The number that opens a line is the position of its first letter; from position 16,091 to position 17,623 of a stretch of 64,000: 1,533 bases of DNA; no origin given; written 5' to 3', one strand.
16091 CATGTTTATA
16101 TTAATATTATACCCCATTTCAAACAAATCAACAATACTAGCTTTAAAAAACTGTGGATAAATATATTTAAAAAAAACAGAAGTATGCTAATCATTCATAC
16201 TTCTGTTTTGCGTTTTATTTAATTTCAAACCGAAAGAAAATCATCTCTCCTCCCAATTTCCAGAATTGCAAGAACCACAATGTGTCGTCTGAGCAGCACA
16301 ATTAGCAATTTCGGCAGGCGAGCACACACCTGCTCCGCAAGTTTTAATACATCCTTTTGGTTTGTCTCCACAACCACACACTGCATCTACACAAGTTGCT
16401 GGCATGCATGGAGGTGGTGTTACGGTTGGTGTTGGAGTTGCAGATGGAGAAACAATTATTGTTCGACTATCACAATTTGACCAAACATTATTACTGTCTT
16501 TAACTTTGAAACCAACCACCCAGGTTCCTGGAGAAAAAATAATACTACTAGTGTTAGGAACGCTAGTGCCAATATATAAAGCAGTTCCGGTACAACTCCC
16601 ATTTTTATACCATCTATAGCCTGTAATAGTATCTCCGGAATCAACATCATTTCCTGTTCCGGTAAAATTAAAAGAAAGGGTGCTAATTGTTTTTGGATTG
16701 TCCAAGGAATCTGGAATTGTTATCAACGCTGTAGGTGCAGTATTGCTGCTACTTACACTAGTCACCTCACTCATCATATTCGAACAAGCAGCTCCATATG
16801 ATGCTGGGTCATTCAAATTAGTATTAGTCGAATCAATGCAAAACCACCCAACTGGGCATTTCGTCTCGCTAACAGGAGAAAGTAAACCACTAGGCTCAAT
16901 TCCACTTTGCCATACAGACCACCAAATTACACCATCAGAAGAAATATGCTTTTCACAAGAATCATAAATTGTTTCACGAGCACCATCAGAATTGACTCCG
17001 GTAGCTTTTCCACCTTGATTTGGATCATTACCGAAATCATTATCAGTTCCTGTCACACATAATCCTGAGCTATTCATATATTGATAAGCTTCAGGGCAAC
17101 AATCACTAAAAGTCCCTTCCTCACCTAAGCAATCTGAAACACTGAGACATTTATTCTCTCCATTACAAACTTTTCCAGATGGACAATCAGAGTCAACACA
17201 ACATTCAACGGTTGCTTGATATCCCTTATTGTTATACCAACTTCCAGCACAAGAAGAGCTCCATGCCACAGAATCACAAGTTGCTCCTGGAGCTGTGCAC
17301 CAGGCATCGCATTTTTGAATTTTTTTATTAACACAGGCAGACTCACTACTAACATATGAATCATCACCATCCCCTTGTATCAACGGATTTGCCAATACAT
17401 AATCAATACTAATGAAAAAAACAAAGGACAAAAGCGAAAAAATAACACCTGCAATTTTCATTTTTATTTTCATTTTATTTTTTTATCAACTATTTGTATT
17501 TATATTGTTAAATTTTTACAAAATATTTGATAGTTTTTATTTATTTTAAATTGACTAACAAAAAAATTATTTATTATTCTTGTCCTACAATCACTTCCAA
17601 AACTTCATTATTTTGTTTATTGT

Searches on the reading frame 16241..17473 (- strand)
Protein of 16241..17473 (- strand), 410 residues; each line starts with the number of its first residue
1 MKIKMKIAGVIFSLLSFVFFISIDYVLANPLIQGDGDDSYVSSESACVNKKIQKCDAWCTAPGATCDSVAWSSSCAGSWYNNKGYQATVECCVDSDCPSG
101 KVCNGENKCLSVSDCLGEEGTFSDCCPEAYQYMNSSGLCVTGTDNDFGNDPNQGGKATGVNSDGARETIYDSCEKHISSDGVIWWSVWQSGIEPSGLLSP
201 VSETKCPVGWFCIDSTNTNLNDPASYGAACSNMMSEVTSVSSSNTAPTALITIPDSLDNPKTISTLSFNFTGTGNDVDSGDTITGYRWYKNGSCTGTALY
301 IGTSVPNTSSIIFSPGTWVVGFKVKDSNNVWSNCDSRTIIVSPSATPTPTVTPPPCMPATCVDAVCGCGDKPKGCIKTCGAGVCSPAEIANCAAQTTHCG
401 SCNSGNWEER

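Call 6: search_protein_families(library=pfam, proteins=[window:16241-17473:-], max_evalue=0.1)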
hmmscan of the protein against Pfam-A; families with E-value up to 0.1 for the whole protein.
window:16241-17473:- (410 aa): 0 families

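Call 7: search_protein_families(library=ncbifam, proteins=[window:16241-17473:-], max_evalue=0.1)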
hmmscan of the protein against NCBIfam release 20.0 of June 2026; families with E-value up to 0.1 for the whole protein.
window:16241-17473:- (410 aa): 1 family
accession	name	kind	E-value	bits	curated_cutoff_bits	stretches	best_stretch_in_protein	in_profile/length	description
TIGR04201.1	Myxo_Cys_RPT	repeat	0.0096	16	25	1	89-106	3-20/22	Cys-rich repeat-containing protein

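Call 13: find_homologous_proteins(query=window:16244-17473:-, max_evalue=0.01)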
Query window:16244-17473:- (410 aa): 1 proteins with E <= 0.01 among 3563 candidates.
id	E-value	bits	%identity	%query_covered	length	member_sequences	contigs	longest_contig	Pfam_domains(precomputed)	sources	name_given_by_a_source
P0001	6.4e-258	874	92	100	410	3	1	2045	-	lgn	-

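Call 81: predict_structure(alignment_id=A6)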
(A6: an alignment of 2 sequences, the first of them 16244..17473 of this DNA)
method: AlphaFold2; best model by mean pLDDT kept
length: 410 residues; sequences in the alignment: 2
mean_pLDDT: 36.0   pTM: 0.24
mean pLDDT of the five models: 36.0, 35.7, 35.6, 34.1, 32.5
residues with pLDDT >= 90: 0; 70-90: 8; 50-70: 27; < 50: 375
segments of 3 or more residues with pLDDT < 50: 24-95, 112-410
pLDDT, mean of each block of 10 residues (from residue 1): 60 72 43 24 36 44 37 40 40 51 53 42 41 42 41 36 34 41 41 26 30 38 34 34 24 24 27 26 33 28 25 30 37 32 22 21 26 33 38 34 35
secondary structure, 60 per line:
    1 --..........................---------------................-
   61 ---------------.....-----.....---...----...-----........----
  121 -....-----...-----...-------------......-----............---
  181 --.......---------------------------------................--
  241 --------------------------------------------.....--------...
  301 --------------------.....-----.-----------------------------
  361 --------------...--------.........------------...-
elements in order: H3-28 H44-59 E76-80 E86-90 E101-103 E109-111 H112-116 H122-125 E131-133 E139-141 E155-160 E166-177 E183-189 H223-238 E285-289 E298-300 E321-325 E375-377 H386-394 E407-409
